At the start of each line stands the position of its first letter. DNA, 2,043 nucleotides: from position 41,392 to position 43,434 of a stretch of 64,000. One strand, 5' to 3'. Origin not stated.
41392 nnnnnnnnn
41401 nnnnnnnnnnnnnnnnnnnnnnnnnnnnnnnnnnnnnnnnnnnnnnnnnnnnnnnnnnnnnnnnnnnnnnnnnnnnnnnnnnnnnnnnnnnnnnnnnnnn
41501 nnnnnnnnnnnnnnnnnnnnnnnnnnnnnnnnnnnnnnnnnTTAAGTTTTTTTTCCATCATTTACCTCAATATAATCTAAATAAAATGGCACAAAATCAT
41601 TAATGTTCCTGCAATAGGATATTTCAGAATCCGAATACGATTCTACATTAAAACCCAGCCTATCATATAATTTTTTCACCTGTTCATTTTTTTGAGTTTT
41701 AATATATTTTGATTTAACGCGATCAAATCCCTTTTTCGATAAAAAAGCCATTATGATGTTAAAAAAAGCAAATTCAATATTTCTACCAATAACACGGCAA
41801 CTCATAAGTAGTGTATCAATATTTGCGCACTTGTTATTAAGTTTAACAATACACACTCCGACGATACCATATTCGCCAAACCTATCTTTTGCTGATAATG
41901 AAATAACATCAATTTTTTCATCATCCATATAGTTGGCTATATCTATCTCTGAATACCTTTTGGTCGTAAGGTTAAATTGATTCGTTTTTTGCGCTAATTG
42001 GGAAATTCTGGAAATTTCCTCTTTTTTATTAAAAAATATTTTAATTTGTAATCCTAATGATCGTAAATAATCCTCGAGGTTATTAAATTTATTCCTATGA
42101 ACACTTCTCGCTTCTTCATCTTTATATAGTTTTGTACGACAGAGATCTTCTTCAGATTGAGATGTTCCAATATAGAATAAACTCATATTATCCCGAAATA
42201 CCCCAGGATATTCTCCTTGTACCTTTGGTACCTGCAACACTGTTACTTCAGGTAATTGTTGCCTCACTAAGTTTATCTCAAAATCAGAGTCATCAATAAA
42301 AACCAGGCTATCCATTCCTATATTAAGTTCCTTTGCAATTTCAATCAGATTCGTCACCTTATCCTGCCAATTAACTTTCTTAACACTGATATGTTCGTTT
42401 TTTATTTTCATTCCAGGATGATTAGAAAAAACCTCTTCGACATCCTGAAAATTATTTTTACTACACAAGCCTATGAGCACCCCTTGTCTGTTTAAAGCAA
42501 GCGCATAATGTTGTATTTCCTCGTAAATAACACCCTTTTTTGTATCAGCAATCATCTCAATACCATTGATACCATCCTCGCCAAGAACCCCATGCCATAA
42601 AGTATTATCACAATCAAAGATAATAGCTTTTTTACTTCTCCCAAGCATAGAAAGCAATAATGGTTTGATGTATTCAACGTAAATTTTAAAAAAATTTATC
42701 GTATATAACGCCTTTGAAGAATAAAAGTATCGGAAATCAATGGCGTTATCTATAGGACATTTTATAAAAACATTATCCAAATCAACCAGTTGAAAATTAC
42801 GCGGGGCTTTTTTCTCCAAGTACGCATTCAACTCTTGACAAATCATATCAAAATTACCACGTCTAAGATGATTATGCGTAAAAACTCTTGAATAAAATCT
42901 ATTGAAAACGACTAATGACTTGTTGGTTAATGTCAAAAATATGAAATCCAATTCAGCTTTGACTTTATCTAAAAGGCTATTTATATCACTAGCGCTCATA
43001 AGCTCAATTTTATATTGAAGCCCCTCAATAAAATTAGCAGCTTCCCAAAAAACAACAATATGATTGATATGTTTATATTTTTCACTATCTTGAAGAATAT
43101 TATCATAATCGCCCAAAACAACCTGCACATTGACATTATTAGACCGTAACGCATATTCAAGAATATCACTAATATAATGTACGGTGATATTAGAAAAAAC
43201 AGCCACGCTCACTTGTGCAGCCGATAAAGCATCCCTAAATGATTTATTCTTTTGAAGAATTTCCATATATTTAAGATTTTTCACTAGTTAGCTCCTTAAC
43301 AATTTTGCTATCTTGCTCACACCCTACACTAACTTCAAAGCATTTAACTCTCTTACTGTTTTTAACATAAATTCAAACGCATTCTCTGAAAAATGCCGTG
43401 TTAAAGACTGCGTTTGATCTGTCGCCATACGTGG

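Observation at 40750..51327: ACP / FkbH-like / MaoC-SDR / methyltransferase / aminotransferase cassette inside a capsule or O-antigen locus: predicted ACP-dependent synthesis of a glycerate-derived acyl decoration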

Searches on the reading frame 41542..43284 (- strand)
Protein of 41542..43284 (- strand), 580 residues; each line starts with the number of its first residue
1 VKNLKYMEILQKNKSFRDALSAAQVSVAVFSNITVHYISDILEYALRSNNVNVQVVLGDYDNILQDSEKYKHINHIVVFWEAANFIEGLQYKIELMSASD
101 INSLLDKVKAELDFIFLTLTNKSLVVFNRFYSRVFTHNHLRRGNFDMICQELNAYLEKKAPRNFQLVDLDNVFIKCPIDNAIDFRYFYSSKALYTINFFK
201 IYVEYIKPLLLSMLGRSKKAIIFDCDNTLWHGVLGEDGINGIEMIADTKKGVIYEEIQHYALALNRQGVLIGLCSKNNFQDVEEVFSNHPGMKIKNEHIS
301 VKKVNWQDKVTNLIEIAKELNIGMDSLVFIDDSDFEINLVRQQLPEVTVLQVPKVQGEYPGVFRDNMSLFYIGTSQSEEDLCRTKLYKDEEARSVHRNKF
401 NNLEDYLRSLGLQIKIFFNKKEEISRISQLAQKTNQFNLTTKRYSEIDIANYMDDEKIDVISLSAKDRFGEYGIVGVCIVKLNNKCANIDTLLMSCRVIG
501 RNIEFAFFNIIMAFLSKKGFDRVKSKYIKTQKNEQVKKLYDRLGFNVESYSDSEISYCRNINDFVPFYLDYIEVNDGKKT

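Call 4: search_protein_families(library=pfam, proteins=[window:41542-43284:-], max_evalue=0.01)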
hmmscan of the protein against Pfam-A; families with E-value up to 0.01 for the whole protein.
window:41542-43284:- (580 aa): 1 family
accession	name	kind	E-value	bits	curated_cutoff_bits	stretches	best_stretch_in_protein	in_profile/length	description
PF00702.32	Hydrolase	-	5.3e-05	24.1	26.4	0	219-233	2-16/191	haloacid dehalogenase-like hydrolase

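Call 5: search_protein_families(library=ncbifam, proteins=[window:41542-43284:-], max_evalue=0.01)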
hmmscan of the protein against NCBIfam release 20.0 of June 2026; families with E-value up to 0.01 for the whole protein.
window:41542-43284:- (580 aa): 2 families
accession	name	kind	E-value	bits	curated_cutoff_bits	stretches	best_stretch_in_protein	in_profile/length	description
TIGR01686.1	FkbH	subfamily_domain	1e-81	274.6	146.65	1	218-548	3-322/323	FkbH domain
TIGR01681.1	HAD-SF-IIIC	subfamily_domain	1.2e-14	55.3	35.75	1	219-341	1-129/132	HAD-IIIC family phosphatase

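Call 7: search_solved_structures(query=window:41542-43284:-, max_evalue=0.01, show_alignments=2)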
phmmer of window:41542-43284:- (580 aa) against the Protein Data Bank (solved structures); distinct sequences matched with E-value up to 0.01: 1.
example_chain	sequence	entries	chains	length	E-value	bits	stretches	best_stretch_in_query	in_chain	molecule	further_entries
3slr_A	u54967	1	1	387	1.3e-34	123.2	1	158-361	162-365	uncharacterized protein BF1531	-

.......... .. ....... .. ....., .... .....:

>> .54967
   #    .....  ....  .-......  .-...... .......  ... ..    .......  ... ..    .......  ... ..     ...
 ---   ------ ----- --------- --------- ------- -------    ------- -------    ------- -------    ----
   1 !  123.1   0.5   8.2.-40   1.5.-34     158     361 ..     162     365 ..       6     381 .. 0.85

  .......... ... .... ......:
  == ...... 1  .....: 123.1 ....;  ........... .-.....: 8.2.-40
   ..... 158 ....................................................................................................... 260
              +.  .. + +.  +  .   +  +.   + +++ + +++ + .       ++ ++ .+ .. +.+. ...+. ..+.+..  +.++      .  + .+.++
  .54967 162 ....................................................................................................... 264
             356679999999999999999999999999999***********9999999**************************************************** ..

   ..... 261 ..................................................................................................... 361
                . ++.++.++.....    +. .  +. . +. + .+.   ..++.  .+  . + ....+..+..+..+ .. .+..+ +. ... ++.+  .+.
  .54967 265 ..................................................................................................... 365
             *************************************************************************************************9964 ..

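Call 8: find_encoding_contigs(protein=window:41542-43284:-, flank=10000, max_places=6)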
Protein window:41542-43284:- (580 aa): 2 contigs read that carry it; 1 place shown.
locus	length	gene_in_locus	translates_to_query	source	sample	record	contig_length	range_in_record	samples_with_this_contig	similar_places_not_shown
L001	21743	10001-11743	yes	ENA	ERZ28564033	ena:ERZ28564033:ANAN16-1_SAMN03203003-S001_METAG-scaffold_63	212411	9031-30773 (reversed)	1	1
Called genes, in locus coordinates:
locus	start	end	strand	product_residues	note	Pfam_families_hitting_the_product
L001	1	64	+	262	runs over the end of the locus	PF00535:Glycos_transf_2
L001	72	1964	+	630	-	PF13522:GATase_6, PF13537:GATase_7, PF12481:DUF3700, PF00733:Asn_synthase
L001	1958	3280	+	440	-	-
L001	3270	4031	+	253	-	PF01209:Ubie_methyltran, PF13489:Methyltransf_23 (weak), PF13847:Methyltransf_31, PF08241:Methyltransf_11, PF08242:Methyltransf_12, PF13649:Methyltransf_25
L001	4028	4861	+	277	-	PF13489:Methyltransf_23, PF01209:Ubie_methyltran, PF05175:MTS (weak), PF13847:Methyltransf_31, PF08241:Methyltransf_11, PF08242:Methyltransf_12, PF13649:Methyltransf_25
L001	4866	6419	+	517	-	-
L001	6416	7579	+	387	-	PF01041:DegT_DnrJ_EryC1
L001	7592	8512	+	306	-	PF13489:Methyltransf_23, PF13847:Methyltransf_31, PF08241:Methyltransf_11 (weak), PF08242:Methyltransf_12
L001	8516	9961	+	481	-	PF01575:MaoC_dehydratas, PF00106:adh_short (weak)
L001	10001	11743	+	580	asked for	-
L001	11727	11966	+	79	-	-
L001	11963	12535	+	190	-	PF25087:GMPPB_C (faint), PF00132:Hexapep, PF14602:Hexapep_2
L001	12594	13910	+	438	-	PF01943:Polysacc_synt, PF13440:Polysacc_synt_3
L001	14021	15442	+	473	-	-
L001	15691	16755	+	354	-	PF00534:Glycos_transf_1, PF13692:Glyco_trans_1_4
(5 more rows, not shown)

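Call 16: find_homologous_proteins(query=window:41542-43284:-, max_evalue=1e-10)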
Query window:41542-43284:- (580 aa): 7850 proteins with E <= 1e-10 among 8000 candidates; the best 120 are listed.
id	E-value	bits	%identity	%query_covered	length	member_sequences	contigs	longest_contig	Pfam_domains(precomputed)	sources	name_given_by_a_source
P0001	0.0e+0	1288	100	100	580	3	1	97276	-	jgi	-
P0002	7.0e-199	680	53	99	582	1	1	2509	-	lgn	-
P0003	7.4e-193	660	51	99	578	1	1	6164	PF00702.33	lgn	-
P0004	3.3e-190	652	51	100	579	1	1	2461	-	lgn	-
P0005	3.7e-190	652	52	100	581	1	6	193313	PF00702.33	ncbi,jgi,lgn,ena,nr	ncbi:MAG TPA: hypothetical protein DCY56_04530 [Candidatus Omnitrophica bacterium]|nr:hypothetical p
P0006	7.8e-189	647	52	100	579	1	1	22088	PF00702.33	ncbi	-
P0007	1.3e-188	646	51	100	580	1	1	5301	-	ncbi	-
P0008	1.9e-188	646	52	99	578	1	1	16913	-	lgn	-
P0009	3.4e-188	645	51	100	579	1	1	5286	-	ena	-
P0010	7.7e-188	644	52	99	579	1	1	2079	-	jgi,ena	-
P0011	8.0e-188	644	51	100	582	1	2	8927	-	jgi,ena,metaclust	metaclust:\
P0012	2.5e-187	642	51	100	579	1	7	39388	-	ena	-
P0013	3.6e-187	642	53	99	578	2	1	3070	-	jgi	jgi:FkbH-like protein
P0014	1.2e-186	640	52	99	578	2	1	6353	-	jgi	-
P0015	1.3e-186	640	51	99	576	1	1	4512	-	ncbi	-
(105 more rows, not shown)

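Call 20: find_related_loci(query=A1, collection=genome_contigs, flank=10000)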
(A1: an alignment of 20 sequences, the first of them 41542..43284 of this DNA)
Query A1 (580 aa) in genome_contigs; peptide patterns used: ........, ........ (x = any residue, [..] = any of these).
599 stretches matched a pattern (row limit reached: there are more); 592 encode a relative of the query (tblastn E <= 1e-3); the best 80 are kept; 80 distinct loci.
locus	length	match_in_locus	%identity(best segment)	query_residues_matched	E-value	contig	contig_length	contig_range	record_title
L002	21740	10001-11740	52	1-579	0e+0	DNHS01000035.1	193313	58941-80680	MAG TPA_asm: Candidatus Omnitrophota bacterium isolate UBA10183 contig_5537, whole genome shotgun sequence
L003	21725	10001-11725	51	1-574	0e+0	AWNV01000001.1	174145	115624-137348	Candidatus Aminicenans sakinawicola JGI OTU-1 OP8COM1_contig_0_0.1, whole genome shotgun sequence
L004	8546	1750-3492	47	1-578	0e+0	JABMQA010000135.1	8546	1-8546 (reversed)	MAG: Bacteroidetes bacterium isolate bin.444 k141_804095, whole genome shotgun sequence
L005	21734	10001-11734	47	2-578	6e-180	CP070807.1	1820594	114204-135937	MAG: Candidatus Omnitrophota bacterium isolate bin1292 chromosome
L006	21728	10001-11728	47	4-578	4e-178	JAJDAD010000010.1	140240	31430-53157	MAG: candidate division KSB1 bacterium isolate OFTM153 OFTM153_9, whole genome shotgun sequence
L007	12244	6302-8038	47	1-578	0e+0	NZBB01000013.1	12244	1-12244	MAG: Candidatus Woesearchaeota archaeon isolate ARS1441 MHASMcontig_170526, whole genome shotgun sequence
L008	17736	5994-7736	47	1-579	2e-178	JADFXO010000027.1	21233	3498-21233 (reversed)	MAG: Nitrospirae bacterium isolate nDJH14bin7 nDJH14_bin7_NODE_27_length_21233_cov_2.174642, whole genome shotgun sequen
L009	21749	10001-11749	46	1-579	4e-174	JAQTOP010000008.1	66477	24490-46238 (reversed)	MAG: Terrimicrobiaceae bacterium isolate STA_90 NODE_828_length_66477_cov_7.248440_Sandtown_A, whole genome shotgun sequ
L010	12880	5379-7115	46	1-578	2e-173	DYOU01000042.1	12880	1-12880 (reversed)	MAG TPA_asm: Candidatus Elulimicrobium sp. isolate SulCav_GS09_5_2_46_18 SulCav_GS09_5_7995_length_12880_cov_5_033450, w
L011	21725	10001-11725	47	1-578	2e-173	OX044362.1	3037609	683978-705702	MAG: uncultured Roseivirga sp. isolate AI_MB341 genome assembly, chromosome: AI_MB341_contig-1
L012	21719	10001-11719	44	1-574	2e-171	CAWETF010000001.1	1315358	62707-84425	MAG: uncultured delta proteobacterium isolate MFD01476.bin.1.246 genome assembly, contig: contig_20108, whole genome sho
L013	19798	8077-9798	46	1-574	9e-170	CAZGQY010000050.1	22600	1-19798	MAG TPA_asm: uncultured Methylococcaceae bacterium isolate binchicken_co46_824 genome assembly, contig: NODE_4166_length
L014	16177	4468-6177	46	4-572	9e-169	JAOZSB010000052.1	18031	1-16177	MAG: Desulfobacterales bacterium isolate GMC6.metabat2.103 GMC6_2566_length_18031_cov_11.073598, whole genome shotgun se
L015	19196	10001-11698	47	1-578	6e-167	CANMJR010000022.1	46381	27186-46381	MAG: Helicobacteraceae bacterium isolate ZH-15may19-122 genome assembly, contig: ZH-15May19-c1370, whole genome shotgun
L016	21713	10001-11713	46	4-574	4e-167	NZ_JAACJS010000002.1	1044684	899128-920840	Sediminibacterium roseum strain SYL130 syl130_2, whole genome shotgun sequence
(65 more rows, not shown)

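Call 41: predict_structure(alignment_id=A1)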
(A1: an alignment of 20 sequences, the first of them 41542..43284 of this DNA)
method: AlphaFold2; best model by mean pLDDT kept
length: 580 residues; sequences in the alignment: 20
mean_pLDDT: 83.5   pTM: 0.51
mean pLDDT of the five models: 83.5, 80.3, 79.4, 77.2, 74.4
residues with pLDDT >= 90: 196; 70-90: 317; 50-70: 56; < 50: 11
segments of 3 or more residues with pLDDT < 50: 373-380
pLDDT, mean of each block of 10 residues (from residue 1): 83 87 84 84 88 87 90 88 83 88 95 93 87 74 86 94 85 79 62 80 85 64 92 80 86 92 81 90 86 87 89 87 81 92 87 90 78 47 58 73 83 90 83 65 80 92 88 87 89 81 89 91 86 79 90 89 87 73
secondary structure, 60 per line:
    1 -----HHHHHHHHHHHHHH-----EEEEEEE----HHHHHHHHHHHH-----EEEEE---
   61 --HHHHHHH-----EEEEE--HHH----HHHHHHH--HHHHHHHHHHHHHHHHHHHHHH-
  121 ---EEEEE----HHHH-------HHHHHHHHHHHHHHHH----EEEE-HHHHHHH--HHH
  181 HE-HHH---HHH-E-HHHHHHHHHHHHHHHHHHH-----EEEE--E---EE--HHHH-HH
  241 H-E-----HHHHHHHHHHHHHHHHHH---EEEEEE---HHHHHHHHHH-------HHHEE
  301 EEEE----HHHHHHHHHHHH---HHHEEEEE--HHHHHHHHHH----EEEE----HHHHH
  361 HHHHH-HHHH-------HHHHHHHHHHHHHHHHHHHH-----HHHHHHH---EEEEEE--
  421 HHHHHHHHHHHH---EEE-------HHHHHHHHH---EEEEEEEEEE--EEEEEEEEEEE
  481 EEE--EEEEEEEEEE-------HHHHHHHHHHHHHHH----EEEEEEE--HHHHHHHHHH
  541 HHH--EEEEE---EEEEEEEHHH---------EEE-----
elements in order: H6-19 E25-31 H36-47 E53-57 H63-69 E75-79 H89-95 H98-119 E124-128 H133-136 H144-159 E164-167 H169-175 H178-181 H196-214 E220-223 H234-237 H249-266 E270-275 H279-288 E299-304 H309-320 E327-331 H334-343 E348-351 H356-365 H367-370 H378-397 H403-409 E413-418 H421-432 E436-438 H446-454 E458-467 E470-483 E486-495 H503-517 E522-528 H531-543 E546-550 E554-560 E573-575

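Call 43: fold_search(model_id=the predicted structure, library=pdb)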
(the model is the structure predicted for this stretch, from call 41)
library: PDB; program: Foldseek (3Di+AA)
matches with E <= 10: 1664; with E <= 0.001: 402
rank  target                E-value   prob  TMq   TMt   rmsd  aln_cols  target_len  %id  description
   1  3slr                  3.7e-23  1.00  0.52  0.76   5.1       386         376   23  Crystal structure of N-terminal part of the protein BF1531 from Bacteroides fragilis containing phosphatase domain compl (released 2011-07-20)
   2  3eo4_D                9.9e-07  1.00  0.22  0.71   3.6       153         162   16  The crystal structure of a domain from Methanocaldococcus jannaschii DSM 2661 (released 2008-10-14)
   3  9mto_A                1.2e-06  1.00  0.21  0.78   3.5       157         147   11  Crystal structure of acetyltransferase CBU0801 from Coxiella burnetii (released 2025-01-22)
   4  3eo4_C                2.0e-06  1.00  0.23  0.76   3.5       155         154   16  The crystal structure of a domain from Methanocaldococcus jannaschii DSM 2661 (released 2008-10-14)
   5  8fv0_B                2.1e-06  1.00  0.22  0.69   3.6       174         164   13  SpeG spermidine N-acetyltransferase from Staphylococcus aureus in complex with spermine (released 2023-04-26)
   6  5isv_A                2.2e-06  1.00  0.22  0.75   7.5       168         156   15  Crystal structure of the ribosomal-protein-S18-alanine N-acetyltransferase from Escherichia coli (released 2016-04-13)
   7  5isv_B                2.6e-06  1.00  0.22  0.76   6.7       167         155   14  Crystal structure of the ribosomal-protein-S18-alanine N-acetyltransferase from Escherichia coli (released 2016-04-13)
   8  4mj8_B                2.6e-06  1.00  0.22  0.68   3.9       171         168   10  Crystal structure of spermidine N-acetyltransferase from Vibrio cholerae in complex with polyamine (released 2013-09-25)
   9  7kx3_B                2.6e-06  1.00  0.21  0.65   4.0       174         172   10  SpeG Spermidine N-acetyltransferase F149G mutant from Vibrio cholerae (released 2020-12-16)
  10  4ua3_A                2.6e-06  1.00  0.21  0.56   6.8       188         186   11  Crystal structure of selenomethionine labeled SpNatD (released 2015-01-28)
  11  7kwx_B                2.7e-06  1.00  0.22  0.68   3.9       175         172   11  Spermidine N-acetyltransferase SpeG N152L mutant from Vibrio cholerae (released 2020-12-16)
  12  7kx2_A                2.7e-06  1.00  0.21  0.66   4.1       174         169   10  Spermidine N-acetyltransferase SpeG F149A mutant from Vibrio cholerae (released 2020-12-16)
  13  9isq_A                2.8e-06  1.00  0.22  0.16  24.1       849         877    8  Apo-state E.coli PatZ (released 2025-06-04)
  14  9mto_B                3.0e-06  1.00  0.21  0.78   3.6       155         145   10  Crystal structure of acetyltransferase CBU0801 from Coxiella burnetii (released 2025-01-22)
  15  3eo4_A                3.1e-06  1.00  0.22  0.73   3.4       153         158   16  The crystal structure of a domain from Methanocaldococcus jannaschii DSM 2661 (released 2008-10-14)
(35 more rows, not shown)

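Call 60: search_dna_similar(query=window:41542-43284:-, collection=plasmids, mode=protein, max_rows=40, max_evalue=0.00001)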
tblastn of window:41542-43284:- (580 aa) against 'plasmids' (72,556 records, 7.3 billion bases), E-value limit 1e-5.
Records with a match: 202; places in all: 205; records where one place covers at least 80% of the query: 12.
Best place of each record, by identity: <60% 202.
By first word of the organism name: Bacillus 52; Sinorhizobium 40; Streptomyces 38; Ralstonia 15; Clostridium 13; Rhodococcus 5; Rhizobium 5; Burkholderia 2; Erwinia 2; Methylosinus 2; and 25 more.
By predicted mobility (MOB-suite, as given by PLSDB): non-mobilizable 126; mobilizable 71; conjugative 5.
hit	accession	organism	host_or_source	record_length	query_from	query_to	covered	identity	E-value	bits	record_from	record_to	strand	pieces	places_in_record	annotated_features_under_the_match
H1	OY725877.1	Subdoligranulum variabile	-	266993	9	545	93%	29.9%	7e-62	229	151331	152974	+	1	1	none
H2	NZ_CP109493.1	Streptomyces sp. NBC_01435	-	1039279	25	569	94%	29.3%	2e-64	236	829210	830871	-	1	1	record has no annotation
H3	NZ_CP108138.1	Streptomyces sp. NBC_00184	-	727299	27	547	90%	30.1%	1e-67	246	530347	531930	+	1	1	HAD-IIIC family phosphatase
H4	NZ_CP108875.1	Streptomyces sp. NBC_00826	-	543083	25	566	93%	28.2%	2e-64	236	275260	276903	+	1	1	HAD-IIIC family phosphatase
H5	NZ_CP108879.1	Streptomyces sp. NBC_00822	-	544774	25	566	93%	28.2%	2e-64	236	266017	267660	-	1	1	HAD-IIIC family phosphatase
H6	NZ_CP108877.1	Streptomyces sp. NBC_00825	-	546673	25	566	93%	28.2%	2e-64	236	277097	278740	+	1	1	HAD-IIIC family phosphatase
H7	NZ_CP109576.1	Streptomyces sp. NBC_01369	-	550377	25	566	93%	28.2%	2e-64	236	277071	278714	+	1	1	HAD-IIIC family phosphatase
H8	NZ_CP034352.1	Streptomyces sp. W1SF4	-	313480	24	566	94%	27.7%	5e-56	211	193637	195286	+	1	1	HAD-IIIC family phosphatase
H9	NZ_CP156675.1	Pseudalkalibacillus hwajinpoensis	mixed culture,soil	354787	27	558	92%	26.8%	2e-56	213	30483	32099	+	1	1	HAD-IIIC family phosphatase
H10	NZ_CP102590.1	Niallia taxi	-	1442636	219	573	61%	39.4%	2e-71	256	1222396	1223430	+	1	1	none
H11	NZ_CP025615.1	Niveispirillum cyanobacteriorum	sing cell,cyanobacterial aggregates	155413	183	569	67%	36.0%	6e-67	244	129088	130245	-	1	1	HAD-IIIC family phosphatase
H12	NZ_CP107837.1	Streptomyces sp. NBC_00523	-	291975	142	575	75%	31.7%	2e-63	233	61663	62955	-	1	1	HAD-IIIC family phosphatase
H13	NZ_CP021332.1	Maritalea myrionectae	pure culture,Lava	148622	120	547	74%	31.1%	8e-56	211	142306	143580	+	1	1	HAD-IIIC family phosphatase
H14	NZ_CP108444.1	Streptomyces sp. NBC_01276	-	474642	142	556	72%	32.0%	1e-58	219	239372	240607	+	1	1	HAD-IIIC family phosphatase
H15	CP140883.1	Sinorhizobium meliloti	Medicago lupulina,whole organism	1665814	178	566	67%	33.7%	3e-67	244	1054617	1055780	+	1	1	HAD family hydrolase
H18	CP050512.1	Sinorhizobium meliloti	Medicago sativa,cell culture,root nodule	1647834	178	566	67%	33.7%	7e-67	243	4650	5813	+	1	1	HAD-IIIC family phosphatase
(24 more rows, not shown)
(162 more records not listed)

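Call 61: get_annotated_region(hit=H3, flank=9000)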
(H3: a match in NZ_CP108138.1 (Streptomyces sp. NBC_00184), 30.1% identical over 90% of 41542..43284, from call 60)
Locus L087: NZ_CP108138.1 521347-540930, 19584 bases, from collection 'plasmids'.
description: Streptomyces sp. NBC_00184 plasmid unnamed1, complete sequence
organism: Streptomyces sp. NBC_00184 (NCBI taxid 2975673)
taxonomy: Bacteria; Actinomycetota; Actinomycetes; Kitasatosporales; Streptomycetaceae; Streptomyces; Streptomyces sp. NBC 00184
host: -; source: -; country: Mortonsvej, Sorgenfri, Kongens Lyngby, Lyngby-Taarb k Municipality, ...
typing (MOB-suite, as given by PLSDB): non-mobilizable
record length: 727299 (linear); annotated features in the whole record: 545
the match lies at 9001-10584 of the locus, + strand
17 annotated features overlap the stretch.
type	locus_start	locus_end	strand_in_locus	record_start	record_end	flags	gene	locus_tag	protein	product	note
CDS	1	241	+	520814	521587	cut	-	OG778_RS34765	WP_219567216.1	AfsR/SARP family transcriptional regulator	-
CDS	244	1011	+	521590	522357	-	-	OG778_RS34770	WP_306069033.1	thioesterase domain-containing protein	GO:0009058 - biosynthetic process [Evidence IEA]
CDS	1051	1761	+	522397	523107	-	-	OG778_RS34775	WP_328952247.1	4'-phosphopantetheinyl transferase superfamily protein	-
CDS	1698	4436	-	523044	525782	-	-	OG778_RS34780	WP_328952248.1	AAA family ATPase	-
CDS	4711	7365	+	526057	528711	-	-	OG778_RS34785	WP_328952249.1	DUF6531 domain-containing protein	-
CDS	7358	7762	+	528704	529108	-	-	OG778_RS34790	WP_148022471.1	hypothetical protein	-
CDS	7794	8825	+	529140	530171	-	-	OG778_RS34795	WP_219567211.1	3-oxoacyl-ACP synthase III family protein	-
CDS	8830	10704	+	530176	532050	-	-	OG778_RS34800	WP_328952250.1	HAD-IIIC family phosphatase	-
CDS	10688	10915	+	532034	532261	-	-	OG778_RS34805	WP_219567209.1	acyl carrier protein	-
CDS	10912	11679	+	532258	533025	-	-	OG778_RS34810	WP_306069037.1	2-oxo acid dehydrogenase subunit E2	-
CDS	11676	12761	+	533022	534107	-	-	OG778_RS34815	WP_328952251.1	alpha/beta hydrolase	-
CDS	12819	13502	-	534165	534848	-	-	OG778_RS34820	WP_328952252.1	TetR/AcrR family transcriptional regulator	-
CDS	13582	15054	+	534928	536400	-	-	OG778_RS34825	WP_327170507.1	DHA2 family efflux MFS transporter permease subunit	GO:0009410 - response to xenobiotic stimulus [Evidence IEA]; GO:0006855 - xenobiotic transmembrane transport [Evidence ...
CDS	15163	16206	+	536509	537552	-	-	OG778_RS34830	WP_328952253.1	LLM class flavin-dependent oxidoreductase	-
CDS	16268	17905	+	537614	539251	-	-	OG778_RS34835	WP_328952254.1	ABC transporter substrate-binding protein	-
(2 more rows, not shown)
